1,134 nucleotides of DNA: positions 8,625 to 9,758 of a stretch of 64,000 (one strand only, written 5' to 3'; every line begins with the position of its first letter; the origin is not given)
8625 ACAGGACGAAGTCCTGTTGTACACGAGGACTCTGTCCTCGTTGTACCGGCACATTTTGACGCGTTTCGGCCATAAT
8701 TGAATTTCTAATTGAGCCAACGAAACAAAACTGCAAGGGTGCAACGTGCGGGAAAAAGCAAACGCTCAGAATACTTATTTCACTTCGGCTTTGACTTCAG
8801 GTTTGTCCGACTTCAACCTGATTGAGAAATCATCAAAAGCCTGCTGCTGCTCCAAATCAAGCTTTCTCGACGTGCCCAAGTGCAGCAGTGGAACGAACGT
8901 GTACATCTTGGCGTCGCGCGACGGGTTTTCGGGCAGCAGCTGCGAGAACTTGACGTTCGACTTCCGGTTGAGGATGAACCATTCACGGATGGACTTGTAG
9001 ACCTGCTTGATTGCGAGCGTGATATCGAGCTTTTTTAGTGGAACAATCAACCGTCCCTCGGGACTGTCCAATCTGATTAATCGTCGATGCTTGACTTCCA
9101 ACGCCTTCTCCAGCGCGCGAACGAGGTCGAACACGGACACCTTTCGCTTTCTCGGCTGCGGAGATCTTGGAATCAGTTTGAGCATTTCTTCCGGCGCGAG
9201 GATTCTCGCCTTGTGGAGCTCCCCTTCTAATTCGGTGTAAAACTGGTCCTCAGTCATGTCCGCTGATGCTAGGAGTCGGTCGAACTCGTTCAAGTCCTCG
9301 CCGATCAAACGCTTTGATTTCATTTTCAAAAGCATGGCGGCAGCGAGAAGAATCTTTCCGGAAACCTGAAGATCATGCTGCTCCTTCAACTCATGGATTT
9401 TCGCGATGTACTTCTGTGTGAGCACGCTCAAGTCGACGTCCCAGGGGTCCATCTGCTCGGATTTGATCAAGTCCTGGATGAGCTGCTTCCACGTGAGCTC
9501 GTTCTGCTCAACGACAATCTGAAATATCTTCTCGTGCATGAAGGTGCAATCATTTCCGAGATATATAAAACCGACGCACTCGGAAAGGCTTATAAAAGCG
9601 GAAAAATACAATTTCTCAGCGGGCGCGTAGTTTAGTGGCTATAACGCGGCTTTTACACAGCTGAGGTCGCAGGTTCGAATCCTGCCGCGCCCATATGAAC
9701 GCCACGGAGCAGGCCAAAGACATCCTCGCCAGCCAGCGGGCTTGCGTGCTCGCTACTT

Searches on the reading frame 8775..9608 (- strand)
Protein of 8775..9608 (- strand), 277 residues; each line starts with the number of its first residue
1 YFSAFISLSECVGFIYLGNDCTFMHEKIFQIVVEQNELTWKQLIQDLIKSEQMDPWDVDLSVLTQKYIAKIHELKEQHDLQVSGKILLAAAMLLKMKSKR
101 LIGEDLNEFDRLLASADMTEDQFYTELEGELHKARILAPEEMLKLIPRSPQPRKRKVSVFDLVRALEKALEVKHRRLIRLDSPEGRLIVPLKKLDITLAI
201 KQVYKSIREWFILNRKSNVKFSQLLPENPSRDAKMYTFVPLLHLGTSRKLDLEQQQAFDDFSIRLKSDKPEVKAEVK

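Call 91: search_protein_families(library=pfam, proteins=[window:8775-9608:-], max_evalue=0.00001)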
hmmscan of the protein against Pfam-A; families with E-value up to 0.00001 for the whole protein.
window:8775-9608:- (277 aa): 1 family
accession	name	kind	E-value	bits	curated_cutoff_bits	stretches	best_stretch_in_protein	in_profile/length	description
PF02616.19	SMC_ScpA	-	2e-17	64.4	24.6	1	47-264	1-230/232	Segregation and condensation protein ScpA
